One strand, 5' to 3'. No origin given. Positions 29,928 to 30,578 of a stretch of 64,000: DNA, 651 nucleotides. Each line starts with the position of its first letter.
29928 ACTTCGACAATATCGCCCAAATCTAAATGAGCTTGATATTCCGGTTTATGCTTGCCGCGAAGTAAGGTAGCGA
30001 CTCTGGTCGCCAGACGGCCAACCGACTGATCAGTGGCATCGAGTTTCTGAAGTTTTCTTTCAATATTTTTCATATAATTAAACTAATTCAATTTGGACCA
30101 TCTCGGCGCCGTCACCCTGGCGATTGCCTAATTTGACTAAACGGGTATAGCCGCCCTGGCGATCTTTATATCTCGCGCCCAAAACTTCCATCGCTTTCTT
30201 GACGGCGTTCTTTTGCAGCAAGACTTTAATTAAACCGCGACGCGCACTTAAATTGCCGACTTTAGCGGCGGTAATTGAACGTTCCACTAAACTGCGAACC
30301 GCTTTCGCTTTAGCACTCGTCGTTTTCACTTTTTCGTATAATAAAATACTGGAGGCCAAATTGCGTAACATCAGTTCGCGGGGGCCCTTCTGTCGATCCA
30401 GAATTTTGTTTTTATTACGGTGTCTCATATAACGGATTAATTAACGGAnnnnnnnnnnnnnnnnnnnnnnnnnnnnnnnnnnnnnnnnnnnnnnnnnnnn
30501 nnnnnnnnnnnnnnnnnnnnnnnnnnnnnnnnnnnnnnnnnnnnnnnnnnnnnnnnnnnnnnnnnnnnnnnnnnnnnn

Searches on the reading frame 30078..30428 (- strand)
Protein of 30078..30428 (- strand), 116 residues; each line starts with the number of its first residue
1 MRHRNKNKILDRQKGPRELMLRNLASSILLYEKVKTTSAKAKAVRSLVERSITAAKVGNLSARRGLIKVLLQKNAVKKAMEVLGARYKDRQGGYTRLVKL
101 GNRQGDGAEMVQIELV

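Call 3: search_protein_families(library=pfam, proteins=[window:30078-30428:-], max_evalue=1)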
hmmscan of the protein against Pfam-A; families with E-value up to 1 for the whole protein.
window:30078-30428:- (116 aa): 3 families
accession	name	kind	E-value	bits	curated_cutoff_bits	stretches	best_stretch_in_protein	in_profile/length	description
PF01196.24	Ribosomal_L17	-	2.4e-31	108.9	27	1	20-116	1-97/97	Ribosomal protein L17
PF17866.7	AAA_lid_6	-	0.13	12.8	24.3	0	26-53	8-35/60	AAA lid domain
PF18932.5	DUF5681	-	0.15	13.1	27.5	1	12-73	16-75/77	Family of unknown function (DUF5681)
